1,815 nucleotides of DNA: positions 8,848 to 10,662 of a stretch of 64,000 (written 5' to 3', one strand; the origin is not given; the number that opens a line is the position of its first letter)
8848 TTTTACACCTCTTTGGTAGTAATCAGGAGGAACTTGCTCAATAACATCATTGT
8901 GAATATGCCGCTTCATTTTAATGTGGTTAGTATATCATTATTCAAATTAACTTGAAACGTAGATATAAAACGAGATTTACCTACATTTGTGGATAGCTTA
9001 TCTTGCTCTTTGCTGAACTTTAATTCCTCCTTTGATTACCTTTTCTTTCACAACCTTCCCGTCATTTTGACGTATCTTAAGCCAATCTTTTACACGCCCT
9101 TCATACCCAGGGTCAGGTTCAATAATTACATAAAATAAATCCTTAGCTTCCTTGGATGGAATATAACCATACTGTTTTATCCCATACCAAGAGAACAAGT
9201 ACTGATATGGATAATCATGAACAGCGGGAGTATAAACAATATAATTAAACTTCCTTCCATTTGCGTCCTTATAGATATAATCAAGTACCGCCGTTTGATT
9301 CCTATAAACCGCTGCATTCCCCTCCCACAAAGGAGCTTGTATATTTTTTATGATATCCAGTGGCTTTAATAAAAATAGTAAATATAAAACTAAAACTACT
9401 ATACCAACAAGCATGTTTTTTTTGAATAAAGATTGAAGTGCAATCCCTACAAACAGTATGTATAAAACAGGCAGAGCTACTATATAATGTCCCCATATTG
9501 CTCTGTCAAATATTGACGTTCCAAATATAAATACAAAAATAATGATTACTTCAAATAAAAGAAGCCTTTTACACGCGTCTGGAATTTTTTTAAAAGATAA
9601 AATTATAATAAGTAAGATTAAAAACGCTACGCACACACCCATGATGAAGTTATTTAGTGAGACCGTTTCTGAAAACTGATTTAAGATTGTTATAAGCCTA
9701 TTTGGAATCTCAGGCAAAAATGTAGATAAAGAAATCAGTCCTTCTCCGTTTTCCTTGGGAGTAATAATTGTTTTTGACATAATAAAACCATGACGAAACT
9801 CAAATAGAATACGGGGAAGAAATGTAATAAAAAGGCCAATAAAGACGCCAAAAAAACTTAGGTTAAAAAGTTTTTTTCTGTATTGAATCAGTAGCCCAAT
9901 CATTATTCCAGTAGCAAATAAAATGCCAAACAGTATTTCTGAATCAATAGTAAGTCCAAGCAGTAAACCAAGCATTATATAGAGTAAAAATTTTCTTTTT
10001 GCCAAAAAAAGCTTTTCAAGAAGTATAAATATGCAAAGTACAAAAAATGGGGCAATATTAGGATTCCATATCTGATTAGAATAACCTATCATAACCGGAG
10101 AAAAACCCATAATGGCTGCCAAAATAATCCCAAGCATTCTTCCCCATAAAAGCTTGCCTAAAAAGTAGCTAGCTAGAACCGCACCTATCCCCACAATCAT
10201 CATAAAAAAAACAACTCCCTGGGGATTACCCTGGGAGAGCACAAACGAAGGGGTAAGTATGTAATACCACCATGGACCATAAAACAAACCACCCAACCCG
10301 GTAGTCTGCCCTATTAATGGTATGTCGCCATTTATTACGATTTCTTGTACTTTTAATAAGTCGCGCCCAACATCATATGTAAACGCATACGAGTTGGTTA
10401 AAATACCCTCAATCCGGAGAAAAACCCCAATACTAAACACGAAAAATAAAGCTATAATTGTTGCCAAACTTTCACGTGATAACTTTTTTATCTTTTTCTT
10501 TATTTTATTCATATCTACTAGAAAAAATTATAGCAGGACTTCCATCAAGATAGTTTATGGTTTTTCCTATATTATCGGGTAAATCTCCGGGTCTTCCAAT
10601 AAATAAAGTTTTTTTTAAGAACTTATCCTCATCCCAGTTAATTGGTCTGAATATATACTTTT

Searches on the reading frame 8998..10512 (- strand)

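Call 33: search_protein_families(library=pfam, proteins=[window:8998-10512:-], max_evalue=0.001)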
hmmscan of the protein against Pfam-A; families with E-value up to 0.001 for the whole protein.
window:8998-10512:- (504 aa): 1 family
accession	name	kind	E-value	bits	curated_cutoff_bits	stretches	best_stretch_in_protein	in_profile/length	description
PF13231.12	PMT_2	-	0.0001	23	26.1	1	80-233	4-156/160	Dolichyl-phosphate-mannose-protein mannosyltransferase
